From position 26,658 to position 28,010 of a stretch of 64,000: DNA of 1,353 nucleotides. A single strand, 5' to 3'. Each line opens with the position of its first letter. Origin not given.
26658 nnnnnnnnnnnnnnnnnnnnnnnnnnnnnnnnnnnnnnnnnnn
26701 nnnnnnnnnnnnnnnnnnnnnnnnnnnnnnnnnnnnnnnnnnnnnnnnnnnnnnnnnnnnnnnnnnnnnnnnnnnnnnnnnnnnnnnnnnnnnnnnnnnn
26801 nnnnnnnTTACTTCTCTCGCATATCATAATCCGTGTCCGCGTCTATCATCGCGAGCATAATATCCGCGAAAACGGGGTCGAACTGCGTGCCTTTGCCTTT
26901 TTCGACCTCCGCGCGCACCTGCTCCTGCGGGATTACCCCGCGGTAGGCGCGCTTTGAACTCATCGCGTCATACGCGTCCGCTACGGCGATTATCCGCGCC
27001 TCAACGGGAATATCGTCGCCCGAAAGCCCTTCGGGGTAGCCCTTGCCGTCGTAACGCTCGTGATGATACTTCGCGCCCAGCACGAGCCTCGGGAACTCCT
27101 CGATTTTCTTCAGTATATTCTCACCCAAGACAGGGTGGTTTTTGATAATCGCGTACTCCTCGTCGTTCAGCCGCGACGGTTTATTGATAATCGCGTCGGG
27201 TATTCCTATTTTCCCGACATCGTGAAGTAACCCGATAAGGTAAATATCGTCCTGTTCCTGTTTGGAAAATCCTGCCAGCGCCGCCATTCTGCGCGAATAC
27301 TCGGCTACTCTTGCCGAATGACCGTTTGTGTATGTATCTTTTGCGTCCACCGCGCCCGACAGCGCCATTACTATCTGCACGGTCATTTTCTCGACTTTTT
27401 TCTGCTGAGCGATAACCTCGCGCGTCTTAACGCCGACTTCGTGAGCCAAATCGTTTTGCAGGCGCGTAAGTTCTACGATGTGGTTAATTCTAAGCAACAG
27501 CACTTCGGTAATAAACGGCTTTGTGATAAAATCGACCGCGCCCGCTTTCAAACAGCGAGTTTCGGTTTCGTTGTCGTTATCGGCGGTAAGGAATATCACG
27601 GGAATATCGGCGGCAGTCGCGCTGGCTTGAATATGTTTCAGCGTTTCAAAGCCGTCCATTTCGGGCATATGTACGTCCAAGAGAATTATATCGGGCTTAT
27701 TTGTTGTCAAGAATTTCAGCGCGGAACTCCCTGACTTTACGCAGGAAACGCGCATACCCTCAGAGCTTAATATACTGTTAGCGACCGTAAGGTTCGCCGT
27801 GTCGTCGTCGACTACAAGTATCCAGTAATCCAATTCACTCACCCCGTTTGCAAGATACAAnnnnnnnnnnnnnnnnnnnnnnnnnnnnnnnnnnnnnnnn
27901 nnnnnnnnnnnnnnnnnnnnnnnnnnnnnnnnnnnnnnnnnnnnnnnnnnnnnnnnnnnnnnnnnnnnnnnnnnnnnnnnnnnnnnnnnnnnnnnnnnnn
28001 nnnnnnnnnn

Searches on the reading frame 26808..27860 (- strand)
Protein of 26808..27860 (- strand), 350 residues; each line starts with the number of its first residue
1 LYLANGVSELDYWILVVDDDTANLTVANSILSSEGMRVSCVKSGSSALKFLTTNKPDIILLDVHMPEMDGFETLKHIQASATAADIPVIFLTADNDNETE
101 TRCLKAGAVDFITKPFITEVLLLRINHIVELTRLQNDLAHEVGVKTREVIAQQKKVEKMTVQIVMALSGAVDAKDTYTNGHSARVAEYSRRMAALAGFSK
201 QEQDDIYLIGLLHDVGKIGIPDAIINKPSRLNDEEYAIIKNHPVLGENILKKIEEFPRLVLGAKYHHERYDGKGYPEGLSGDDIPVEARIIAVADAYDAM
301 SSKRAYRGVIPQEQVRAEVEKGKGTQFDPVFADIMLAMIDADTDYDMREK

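Call 5: search_protein_families(library=pfam, proteins=[window:26808-27860:-], max_evalue=0.01)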
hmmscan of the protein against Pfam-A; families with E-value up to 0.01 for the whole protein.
window:26808-27860:- (350 aa): 4 families
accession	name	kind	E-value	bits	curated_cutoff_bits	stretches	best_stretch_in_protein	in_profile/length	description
PF13487.12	HD_5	-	2.7e-36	125.3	27.2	1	170-329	6-168/170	HD domain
PF00072.30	Response_reg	-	2e-31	108.9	30.2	1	14-125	1-110/111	Response regulator receiver domain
PF01966.28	HD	-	1.3e-22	80.7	22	1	180-300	3-116/116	HD domain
PF08668.18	HDOD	-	1.2e-05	25.4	22.9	1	177-233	94-148/196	HDOD domain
